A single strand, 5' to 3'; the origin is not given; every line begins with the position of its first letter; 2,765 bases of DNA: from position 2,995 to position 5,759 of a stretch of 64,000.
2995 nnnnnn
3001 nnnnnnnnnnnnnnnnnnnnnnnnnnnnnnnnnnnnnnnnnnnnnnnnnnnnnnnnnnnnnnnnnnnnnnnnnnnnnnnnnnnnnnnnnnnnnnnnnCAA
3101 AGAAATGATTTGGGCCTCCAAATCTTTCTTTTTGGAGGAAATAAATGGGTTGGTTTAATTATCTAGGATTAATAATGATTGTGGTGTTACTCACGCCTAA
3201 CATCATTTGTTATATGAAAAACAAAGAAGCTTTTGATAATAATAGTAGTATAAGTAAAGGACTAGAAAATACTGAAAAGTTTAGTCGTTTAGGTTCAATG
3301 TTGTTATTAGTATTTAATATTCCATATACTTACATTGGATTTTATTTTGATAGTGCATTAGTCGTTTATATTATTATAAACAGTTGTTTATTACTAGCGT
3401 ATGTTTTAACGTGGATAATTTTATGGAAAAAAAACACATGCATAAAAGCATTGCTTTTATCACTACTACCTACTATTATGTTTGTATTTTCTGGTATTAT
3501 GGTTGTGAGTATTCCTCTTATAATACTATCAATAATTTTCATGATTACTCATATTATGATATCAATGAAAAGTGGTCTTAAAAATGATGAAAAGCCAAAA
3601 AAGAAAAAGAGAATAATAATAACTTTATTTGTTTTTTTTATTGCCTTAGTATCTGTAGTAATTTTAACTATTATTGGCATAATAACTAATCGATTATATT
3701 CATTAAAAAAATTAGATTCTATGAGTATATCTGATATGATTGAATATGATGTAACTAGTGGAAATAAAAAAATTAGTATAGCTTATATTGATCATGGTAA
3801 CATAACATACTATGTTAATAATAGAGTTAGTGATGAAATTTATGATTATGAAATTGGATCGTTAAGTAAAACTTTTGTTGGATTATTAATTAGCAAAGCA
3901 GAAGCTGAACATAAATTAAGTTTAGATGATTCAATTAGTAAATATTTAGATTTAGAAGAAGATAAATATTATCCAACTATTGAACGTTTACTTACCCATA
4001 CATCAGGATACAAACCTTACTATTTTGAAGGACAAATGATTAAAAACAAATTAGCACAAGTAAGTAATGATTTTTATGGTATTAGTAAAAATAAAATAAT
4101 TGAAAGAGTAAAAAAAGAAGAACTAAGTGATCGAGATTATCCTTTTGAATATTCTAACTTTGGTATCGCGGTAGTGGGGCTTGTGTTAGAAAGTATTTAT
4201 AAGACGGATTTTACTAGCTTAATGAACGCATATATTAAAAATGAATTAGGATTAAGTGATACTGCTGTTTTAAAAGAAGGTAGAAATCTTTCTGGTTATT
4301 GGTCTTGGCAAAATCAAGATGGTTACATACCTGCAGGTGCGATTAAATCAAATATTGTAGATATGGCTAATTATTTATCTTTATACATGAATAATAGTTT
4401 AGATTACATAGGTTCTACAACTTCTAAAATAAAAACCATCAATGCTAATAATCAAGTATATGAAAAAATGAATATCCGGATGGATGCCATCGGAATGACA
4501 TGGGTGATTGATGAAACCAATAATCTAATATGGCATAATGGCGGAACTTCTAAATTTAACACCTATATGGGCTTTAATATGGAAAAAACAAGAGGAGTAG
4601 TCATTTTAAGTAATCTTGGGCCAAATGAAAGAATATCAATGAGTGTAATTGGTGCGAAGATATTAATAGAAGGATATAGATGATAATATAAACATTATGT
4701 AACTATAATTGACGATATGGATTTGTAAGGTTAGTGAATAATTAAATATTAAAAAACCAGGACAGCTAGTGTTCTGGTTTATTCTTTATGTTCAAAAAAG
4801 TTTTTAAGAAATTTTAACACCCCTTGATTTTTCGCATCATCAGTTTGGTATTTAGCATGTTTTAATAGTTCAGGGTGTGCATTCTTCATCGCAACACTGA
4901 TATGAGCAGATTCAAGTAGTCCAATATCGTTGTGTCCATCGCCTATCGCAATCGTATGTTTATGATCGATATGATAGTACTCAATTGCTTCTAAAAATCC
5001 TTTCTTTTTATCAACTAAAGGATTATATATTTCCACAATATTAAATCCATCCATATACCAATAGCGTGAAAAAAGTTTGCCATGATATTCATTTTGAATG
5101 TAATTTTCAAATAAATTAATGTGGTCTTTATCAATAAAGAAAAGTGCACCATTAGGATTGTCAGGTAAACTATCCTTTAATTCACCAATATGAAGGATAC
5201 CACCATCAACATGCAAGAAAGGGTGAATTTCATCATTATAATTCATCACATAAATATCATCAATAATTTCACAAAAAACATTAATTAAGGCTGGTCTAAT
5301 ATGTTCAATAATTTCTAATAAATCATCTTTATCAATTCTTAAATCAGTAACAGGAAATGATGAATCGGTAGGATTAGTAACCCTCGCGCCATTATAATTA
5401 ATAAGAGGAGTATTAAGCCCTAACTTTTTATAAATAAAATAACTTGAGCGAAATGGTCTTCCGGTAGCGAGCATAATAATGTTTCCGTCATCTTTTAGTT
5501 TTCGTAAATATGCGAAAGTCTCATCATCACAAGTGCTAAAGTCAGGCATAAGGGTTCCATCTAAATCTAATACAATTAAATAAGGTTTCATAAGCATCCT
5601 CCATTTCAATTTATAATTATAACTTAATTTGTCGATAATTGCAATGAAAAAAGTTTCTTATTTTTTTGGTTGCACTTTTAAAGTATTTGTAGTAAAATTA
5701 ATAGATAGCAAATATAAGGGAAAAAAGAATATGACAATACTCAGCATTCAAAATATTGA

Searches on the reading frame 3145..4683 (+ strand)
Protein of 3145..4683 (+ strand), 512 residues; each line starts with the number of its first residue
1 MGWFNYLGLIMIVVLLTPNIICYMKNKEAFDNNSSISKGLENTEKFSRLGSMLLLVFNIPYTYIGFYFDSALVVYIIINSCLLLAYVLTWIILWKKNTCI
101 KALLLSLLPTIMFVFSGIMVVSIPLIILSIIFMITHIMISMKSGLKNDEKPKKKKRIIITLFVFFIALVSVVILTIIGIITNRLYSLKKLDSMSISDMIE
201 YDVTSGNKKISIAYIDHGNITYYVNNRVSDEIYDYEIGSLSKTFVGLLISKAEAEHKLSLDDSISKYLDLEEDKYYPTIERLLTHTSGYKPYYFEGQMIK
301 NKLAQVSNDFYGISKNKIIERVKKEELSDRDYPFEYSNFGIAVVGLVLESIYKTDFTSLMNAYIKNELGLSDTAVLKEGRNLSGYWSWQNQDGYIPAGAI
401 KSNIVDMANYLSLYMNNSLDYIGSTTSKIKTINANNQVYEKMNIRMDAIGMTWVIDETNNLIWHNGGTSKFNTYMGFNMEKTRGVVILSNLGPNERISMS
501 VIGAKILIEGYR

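Call 31: search_protein_families(library=pfam, proteins=[window:3145-4683:+], max_evalue=0.001)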
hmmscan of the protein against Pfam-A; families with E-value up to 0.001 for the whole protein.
window:3145-4683:+ (512 aa): 1 family
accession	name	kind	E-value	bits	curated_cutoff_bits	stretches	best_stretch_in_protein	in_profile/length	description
PF00144.29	Beta-lactamase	-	2.2e-31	109.7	27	1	235-494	50-313/329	Beta-lactamase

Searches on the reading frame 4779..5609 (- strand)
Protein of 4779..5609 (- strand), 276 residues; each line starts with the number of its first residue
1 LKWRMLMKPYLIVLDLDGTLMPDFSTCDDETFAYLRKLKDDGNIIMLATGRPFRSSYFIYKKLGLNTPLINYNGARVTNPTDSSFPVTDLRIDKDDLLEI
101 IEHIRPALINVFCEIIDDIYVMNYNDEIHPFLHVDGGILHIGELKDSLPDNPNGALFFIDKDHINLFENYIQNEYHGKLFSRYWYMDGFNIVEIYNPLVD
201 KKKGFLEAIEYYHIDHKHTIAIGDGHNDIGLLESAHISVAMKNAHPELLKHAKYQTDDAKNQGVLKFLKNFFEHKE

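Call 31: search_protein_families(library=pfam, proteins=[window:4779-5609:-], max_evalue=0.001)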
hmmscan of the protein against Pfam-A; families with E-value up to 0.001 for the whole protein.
window:4779-5609:- (276 aa): 4 families
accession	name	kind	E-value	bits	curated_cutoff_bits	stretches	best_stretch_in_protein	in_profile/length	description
PF08282.18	Hydrolase_3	-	1.4e-54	185.9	20.9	1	12-268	1-255/255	haloacid dehalogenase-like hydrolase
PF05116.19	S6PP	-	1.2e-09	38.5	20.3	1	210-259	175-224/247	Sucrose-6F-phosphate phosphohydrolase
PF00702.32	Hydrolase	-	4.5e-07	30.9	26.4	0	187-235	145-190/191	haloacid dehalogenase-like hydrolase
PF12710.13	HAD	-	4e-05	24.5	27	0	203-233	156-189/189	haloacid dehalogenase-like hydrolase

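Call 32: search_protein_families(library=ncbifam, proteins=[window:4779-5609:-], max_evalue=0.001)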
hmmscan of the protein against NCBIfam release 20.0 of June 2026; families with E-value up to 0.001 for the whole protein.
window:4779-5609:- (276 aa): 24 families
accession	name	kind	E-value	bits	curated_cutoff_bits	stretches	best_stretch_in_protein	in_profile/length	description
TIGR00099.1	Cof-subfamily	subfamily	1.8e-43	148.9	137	1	11-268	1-256/256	Cof-type HAD-IIB family hydrolase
TIGR01484.1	HAD-SF-IIB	subfamily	2.3e-23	83.4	41.8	1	11-241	1-221/221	HAD-IIB family hydrolase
NF002245.0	PRK01158.1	equivalog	1.1e-20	74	198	2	192-273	149-230/233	phosphoglycolate phosphatase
NF045966.1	YcsE_rel_Pase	equivalog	8.9e-19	68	220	1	11-270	4-261/265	YcsE-related riboflavin metabolism phosphatase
NF007806.0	PRK10513.1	equivalog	1.1e-18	67.6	273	1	11-271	5-267/270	sugar-phosphatase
TIGR01487.1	Pglycolate_arch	equivalog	6.3e-18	65.4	122.75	2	192-268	139-215/215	phosphoglycolate phosphatase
TIGR01482.1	SPP-subfamily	subfamily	1.1e-17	64.4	107.15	2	187-263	136-212/225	sucrose-phosphate phosphatase subfamily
NF007821.0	PRK10530.1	equivalog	4e-17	62.4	274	2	201-269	200-268/272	pyridoxal phosphatase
NF011705.0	PRK15126.1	equivalog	5e-13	49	336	1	11-274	4-264/272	HMP-PP phosphatase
NF001218.0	PRK00192.1-5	equivalog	7e-13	48.8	362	2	215-259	208-256/275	mannosyl-3-phosphoglycerate phosphatase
TIGR01486.1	HAD-SF-IIB-MPGP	subfamily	2.4e-12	46.7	164.75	1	11-85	1-75/257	mannosyl-3-phosphoglycerate phosphatase family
NF001216.0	PRK00192.1-2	equivalog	2e-11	43.8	353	2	7-114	4-111/275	mannosyl-3-phosphoglycerate phosphatase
NF008213.0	PRK10976.1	equivalog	1.2e-10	41.3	386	1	12-249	5-239/266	sugar/pyridoxal phosphate phosphatase YigL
TIGR02463.1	MPGP_rel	hypoth_equivalog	2.7e-09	37.1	282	1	11-83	1-72/216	mannosyl-3-phosphoglycerate phosphatase-related protein YedP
NF002976.0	PRK03669.1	equivalog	8.1e-09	35.2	315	1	7-81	5-80/271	mannosyl-3-phosphoglycerate phosphatase-related protein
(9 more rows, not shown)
